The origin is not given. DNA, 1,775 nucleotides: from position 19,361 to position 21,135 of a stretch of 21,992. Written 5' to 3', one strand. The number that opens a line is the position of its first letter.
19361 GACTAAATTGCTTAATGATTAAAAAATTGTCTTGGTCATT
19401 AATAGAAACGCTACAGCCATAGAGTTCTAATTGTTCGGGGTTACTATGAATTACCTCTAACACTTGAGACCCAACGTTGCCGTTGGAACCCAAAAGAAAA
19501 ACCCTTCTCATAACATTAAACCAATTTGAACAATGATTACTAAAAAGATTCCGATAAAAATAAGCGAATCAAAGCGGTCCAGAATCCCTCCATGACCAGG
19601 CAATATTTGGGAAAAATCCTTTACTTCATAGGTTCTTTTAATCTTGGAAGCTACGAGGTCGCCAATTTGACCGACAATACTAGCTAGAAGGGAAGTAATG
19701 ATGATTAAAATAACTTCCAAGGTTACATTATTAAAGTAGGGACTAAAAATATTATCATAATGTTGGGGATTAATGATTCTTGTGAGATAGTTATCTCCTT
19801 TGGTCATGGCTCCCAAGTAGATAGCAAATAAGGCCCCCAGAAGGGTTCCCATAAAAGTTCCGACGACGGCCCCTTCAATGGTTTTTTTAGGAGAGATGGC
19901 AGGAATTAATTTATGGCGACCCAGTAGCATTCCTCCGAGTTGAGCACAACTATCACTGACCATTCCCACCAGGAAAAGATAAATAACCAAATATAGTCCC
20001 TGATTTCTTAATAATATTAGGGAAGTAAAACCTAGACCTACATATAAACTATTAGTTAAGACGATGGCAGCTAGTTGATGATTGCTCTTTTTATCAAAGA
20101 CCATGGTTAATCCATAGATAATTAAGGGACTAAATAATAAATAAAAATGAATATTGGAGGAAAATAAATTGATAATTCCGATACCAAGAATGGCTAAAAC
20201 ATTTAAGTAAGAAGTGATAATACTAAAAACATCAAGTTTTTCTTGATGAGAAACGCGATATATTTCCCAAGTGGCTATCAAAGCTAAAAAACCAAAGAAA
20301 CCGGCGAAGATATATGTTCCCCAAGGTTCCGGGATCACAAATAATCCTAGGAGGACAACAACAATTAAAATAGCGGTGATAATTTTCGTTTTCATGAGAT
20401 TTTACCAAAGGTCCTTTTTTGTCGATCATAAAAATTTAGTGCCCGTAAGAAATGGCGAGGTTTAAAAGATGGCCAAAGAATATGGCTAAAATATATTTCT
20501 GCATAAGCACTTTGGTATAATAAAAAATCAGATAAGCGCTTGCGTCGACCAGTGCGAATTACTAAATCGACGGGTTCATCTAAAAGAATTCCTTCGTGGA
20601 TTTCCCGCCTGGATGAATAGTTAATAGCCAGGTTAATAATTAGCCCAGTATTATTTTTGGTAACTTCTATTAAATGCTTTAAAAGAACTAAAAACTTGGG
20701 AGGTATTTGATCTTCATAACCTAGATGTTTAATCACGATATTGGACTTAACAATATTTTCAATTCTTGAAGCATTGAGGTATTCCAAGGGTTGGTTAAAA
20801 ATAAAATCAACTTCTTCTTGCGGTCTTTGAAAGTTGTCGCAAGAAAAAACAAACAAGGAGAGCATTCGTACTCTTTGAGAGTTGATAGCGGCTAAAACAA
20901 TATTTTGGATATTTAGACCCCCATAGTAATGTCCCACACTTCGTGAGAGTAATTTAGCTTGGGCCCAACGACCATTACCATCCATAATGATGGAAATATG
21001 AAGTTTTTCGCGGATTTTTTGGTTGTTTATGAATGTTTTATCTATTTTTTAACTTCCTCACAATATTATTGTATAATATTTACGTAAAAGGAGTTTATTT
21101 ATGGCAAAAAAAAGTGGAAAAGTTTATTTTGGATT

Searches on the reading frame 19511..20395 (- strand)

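Call 15: search_protein_families(library=pfam, proteins=[window:19511-20395:-], max_evalue=0.00001)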
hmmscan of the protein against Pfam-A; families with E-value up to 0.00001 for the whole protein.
window:19511-20395:- (295 aa): 1 family
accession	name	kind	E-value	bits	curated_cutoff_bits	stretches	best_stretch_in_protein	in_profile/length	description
PF01148.25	CTP_transf_1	-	1.2e-52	179.8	24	1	3-291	2-263/264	Cytidylyltransferase family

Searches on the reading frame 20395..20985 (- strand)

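Call 15: search_protein_families(library=pfam, proteins=[window:20395-20985:-], max_evalue=0.00001)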
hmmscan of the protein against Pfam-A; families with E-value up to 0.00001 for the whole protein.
window:20395-20985:- (197 aa): 1 family
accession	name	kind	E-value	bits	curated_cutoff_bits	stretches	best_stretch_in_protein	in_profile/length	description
PF01255.24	Prenyltransf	-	9.3e-53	179.5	27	2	1-131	2-131/219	Putative undecaprenyl diphosphate synthase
